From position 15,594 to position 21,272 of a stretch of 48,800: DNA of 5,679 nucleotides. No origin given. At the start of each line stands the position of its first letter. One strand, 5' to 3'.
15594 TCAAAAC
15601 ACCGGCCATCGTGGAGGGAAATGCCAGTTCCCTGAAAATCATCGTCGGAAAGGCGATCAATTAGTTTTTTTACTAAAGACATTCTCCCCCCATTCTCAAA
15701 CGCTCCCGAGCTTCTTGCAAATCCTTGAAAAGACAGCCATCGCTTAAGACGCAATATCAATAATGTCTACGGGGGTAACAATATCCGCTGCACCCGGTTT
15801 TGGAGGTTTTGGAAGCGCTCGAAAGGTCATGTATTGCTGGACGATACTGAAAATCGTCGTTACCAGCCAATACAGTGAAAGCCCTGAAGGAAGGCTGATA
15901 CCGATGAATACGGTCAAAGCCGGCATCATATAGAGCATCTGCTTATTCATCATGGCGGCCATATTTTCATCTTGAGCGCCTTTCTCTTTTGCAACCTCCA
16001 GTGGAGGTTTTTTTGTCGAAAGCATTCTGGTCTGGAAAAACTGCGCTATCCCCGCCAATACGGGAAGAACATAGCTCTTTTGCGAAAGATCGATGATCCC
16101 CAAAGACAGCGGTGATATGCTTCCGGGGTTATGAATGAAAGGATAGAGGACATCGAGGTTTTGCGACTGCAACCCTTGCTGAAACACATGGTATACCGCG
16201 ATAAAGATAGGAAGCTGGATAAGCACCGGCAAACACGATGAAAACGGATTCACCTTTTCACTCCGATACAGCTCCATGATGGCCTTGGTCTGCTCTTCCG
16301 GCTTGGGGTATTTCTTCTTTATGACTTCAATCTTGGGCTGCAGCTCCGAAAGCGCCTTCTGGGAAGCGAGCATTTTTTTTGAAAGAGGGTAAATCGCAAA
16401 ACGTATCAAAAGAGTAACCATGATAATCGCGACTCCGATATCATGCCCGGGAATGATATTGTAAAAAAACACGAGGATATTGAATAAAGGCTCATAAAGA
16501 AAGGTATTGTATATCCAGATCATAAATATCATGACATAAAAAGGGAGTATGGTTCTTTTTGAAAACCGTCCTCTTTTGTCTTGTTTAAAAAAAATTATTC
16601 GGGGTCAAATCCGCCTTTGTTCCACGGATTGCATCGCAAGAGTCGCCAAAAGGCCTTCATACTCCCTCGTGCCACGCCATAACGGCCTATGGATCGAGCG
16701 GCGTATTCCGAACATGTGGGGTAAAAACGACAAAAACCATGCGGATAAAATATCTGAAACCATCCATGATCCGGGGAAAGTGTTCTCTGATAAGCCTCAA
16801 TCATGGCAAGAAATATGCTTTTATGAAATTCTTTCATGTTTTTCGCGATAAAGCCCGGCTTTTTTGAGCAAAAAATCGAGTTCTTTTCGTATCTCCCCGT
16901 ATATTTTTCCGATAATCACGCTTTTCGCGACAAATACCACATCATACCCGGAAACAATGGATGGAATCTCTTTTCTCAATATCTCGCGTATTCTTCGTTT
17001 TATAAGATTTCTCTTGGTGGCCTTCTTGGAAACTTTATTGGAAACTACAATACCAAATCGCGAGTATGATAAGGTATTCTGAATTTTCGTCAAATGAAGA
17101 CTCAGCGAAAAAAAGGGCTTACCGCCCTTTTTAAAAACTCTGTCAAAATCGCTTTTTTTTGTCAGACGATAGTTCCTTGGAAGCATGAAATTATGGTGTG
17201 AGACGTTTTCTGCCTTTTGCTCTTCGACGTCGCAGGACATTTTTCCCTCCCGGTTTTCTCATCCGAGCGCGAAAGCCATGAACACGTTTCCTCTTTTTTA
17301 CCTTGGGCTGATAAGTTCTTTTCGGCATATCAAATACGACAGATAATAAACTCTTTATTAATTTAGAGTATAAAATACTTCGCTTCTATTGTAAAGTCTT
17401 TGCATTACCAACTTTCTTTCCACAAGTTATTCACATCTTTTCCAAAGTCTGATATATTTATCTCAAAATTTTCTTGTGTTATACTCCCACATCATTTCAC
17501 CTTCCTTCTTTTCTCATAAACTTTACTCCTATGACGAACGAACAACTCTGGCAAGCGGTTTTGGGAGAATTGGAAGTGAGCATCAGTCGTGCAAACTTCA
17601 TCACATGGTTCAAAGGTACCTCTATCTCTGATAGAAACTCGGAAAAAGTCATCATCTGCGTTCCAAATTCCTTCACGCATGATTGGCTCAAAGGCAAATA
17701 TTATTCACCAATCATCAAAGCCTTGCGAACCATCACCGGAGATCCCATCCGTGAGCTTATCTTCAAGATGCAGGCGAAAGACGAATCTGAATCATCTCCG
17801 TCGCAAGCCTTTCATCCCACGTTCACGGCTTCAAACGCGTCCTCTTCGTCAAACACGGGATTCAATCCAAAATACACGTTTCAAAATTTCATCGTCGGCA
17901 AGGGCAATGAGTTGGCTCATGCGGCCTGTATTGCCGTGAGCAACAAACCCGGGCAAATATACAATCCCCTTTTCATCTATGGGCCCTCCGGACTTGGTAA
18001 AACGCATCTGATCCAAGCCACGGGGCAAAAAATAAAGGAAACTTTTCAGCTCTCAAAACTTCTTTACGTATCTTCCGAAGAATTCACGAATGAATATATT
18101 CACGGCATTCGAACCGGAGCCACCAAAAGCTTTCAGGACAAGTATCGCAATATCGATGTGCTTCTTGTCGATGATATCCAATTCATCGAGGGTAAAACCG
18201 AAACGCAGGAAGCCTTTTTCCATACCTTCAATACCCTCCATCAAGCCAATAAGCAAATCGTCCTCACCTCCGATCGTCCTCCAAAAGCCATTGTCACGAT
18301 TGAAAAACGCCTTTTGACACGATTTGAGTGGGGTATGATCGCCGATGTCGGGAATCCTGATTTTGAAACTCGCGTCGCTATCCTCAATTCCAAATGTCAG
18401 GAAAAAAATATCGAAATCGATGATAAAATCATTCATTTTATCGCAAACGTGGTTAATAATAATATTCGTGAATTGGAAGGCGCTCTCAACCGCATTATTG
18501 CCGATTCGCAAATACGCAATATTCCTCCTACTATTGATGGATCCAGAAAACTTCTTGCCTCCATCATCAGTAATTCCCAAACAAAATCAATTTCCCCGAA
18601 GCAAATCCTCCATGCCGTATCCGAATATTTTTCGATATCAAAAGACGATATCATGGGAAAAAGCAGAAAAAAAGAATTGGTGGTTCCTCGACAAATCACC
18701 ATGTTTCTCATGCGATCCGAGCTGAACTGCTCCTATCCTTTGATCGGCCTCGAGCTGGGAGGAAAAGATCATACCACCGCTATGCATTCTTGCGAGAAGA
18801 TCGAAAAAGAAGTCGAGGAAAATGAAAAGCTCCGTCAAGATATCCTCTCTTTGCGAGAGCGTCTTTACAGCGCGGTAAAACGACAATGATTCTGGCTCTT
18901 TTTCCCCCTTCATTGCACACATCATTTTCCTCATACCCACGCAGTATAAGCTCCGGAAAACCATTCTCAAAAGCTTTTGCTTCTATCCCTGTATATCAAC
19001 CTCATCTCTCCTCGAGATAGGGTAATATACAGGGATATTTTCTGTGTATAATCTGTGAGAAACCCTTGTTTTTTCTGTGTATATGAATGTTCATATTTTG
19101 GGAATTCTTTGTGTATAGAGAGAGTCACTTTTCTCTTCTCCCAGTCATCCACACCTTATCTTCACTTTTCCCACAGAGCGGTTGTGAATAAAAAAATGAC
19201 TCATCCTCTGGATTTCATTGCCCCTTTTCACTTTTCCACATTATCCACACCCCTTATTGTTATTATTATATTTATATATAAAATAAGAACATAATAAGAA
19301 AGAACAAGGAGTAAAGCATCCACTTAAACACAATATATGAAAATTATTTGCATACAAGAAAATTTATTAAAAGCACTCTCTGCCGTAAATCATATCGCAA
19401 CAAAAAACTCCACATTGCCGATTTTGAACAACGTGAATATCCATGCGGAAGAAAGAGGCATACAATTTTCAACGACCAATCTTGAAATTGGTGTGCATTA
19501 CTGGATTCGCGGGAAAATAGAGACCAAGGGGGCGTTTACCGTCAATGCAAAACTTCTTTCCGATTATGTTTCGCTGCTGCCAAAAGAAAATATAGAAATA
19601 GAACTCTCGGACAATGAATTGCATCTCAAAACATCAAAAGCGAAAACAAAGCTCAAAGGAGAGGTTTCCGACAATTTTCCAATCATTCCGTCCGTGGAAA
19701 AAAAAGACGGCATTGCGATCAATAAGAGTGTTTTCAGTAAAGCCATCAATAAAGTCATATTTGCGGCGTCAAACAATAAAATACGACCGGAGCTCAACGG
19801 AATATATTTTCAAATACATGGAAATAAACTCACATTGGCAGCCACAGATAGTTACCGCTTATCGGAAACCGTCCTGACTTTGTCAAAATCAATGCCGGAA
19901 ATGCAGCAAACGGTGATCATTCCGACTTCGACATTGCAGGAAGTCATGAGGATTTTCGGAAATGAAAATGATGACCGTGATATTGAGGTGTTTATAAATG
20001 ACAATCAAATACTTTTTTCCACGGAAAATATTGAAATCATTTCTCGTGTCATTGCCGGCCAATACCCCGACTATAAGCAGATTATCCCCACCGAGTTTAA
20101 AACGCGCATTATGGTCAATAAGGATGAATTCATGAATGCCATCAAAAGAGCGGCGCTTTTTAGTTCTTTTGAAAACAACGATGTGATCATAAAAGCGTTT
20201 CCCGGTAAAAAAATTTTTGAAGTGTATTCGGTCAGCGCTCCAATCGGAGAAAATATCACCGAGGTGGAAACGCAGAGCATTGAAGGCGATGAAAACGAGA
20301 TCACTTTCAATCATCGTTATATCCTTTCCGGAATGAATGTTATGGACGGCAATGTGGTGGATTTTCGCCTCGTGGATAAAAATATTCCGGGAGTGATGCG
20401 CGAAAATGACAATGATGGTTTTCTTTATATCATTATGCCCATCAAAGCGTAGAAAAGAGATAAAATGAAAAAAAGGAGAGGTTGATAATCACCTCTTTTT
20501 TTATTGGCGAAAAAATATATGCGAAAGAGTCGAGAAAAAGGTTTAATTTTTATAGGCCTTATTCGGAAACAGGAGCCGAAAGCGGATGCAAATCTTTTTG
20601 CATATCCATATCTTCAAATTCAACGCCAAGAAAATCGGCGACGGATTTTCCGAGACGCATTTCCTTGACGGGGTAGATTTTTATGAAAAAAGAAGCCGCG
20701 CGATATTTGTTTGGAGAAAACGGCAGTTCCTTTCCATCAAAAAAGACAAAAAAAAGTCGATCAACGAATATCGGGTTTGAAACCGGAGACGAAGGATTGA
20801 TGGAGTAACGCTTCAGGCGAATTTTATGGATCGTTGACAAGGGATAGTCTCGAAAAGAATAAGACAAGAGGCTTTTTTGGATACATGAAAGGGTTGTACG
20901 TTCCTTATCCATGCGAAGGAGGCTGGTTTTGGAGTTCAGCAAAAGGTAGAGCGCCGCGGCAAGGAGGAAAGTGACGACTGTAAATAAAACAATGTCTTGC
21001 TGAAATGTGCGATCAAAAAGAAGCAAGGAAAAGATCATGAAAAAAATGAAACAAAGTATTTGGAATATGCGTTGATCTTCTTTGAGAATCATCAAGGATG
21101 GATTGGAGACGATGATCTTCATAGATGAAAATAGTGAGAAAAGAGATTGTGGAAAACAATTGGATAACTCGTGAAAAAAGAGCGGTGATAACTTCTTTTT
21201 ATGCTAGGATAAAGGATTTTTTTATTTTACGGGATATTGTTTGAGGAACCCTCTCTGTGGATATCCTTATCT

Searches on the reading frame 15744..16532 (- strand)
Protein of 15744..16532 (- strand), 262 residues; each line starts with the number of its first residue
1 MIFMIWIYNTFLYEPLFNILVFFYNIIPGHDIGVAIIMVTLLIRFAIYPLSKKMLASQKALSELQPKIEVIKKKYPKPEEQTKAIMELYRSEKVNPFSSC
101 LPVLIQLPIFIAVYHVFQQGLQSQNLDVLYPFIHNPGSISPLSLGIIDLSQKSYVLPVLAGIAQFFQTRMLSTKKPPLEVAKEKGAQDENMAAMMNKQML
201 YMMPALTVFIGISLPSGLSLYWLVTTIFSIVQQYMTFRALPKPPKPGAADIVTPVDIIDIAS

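Call 9: search_protein_families(library=pfam, proteins=[window:15744-16532:-], max_evalue=0.001)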
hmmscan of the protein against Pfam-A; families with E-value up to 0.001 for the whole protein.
window:15744-16532:- (262 aa): 1 family
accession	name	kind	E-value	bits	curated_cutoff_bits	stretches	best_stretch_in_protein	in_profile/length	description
PF02096.25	60KD_IMP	-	1e-50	172.4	35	1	33-236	2-161/163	60Kd inner membrane protein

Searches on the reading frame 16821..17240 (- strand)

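Call 9: search_protein_families(library=pfam, proteins=[window:16821-17240:-], max_evalue=0.001)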
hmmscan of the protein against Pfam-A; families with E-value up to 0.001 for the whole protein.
window:16821-17240:- (139 aa): 1 family
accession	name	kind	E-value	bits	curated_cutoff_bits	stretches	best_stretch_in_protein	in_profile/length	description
PF00825.24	Ribonuclease_P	-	2.6e-25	89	22.3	1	20-128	1-108/109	Ribonuclease P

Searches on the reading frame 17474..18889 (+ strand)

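Call 6: search_protein_families(library=pfam, proteins=[window:17474-18889:+], max_evalue=0.001)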
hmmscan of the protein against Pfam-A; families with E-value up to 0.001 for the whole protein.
window:17474-18889:+ (471 aa): 8 families
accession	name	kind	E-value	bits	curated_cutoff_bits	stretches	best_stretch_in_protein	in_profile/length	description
PF00308.24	Bac_DnaA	-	5.4e-66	222.2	23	1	131-290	2-161/162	Bacterial DnaA ATPAse domain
PF08299.17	Bac_DnaA_C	-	1.6e-25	89.4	31.5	1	376-443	2-69/69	Bacterial dnaA protein helix-turn-helix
PF11638.13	DnaA_N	-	5.6e-13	48.8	24.6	1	24-85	2-64/65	DnaA N-terminal domain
PF01695.23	IstB_IS21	-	1.1e-07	32.1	24.1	1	167-269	96-195/238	IstB-like ATP binding protein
PF00004.35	AAA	-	7.2e-07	30.2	21.2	1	167-273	2-115/131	ATPase family associated with various cellular activities (AAA)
PF01637.24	ATPase_2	-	2e-05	24.9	33.2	1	163-277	20-126/225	ATPase domain predominantly from Archaea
PF00910.28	RNA_helicase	-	0.00015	22.7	21.5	1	167-263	2-82/105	RNA helicase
PF13401.12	AAA_22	-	0.00065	20.5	27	0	166-205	8-33/130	AAA domain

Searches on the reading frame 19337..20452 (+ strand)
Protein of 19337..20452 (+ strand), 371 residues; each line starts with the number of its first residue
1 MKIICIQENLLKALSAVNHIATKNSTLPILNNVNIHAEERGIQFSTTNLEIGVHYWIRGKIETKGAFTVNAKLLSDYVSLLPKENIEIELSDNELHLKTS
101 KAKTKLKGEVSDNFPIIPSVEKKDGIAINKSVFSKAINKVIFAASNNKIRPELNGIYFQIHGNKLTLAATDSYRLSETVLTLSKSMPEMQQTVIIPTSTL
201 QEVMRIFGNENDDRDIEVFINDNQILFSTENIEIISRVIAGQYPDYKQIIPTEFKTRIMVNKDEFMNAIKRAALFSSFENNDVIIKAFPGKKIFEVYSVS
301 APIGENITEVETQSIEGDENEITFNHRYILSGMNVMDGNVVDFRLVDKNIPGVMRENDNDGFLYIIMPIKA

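Call 6: search_protein_families(library=pfam, proteins=[window:19337-20452:+], max_evalue=0.001)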
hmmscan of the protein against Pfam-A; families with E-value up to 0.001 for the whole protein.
window:19337-20452:+ (371 aa): 3 families
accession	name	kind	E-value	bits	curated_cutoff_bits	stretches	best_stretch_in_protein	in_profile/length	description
PF02767.21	DNA_pol3_beta_2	-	1.2e-32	113.1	27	1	128-245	2-116/116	DNA polymerase III beta subunit, central domain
PF00712.24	DNA_pol3_beta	-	2.2e-26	92.8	24.4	2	1-117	1-119/120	DNA polymerase III beta subunit, N-terminal domain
PF02768.20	DNA_pol3_beta_3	-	6.3e-21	74.9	27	1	247-369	1-120/121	DNA polymerase III beta subunit, C-terminal domain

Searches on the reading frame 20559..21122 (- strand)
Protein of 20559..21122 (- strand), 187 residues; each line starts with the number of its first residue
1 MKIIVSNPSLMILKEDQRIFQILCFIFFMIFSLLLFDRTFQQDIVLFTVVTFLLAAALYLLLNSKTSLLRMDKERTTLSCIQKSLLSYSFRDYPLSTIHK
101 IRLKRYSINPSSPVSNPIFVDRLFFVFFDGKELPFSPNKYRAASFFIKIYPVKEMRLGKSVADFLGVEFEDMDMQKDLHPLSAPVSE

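Call 6: search_protein_families(library=pfam, proteins=[window:20559-21122:-], max_evalue=0.001)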
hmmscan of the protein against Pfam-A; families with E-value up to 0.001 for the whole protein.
window:20559-21122:- (187 aa): 0 families

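Call 34: search_protein_families(library=ncbifam, proteins=[window:20559-21122:-], max_evalue=0.01)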
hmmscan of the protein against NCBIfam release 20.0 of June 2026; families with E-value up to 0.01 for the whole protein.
window:20559-21122:- (187 aa): 1 family
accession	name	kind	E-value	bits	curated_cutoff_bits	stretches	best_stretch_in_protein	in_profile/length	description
TIGR01218.1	Gpos_tandem_5TM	subfamily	0.0062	16.3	35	1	14-66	143-196/208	tandem five-TM protein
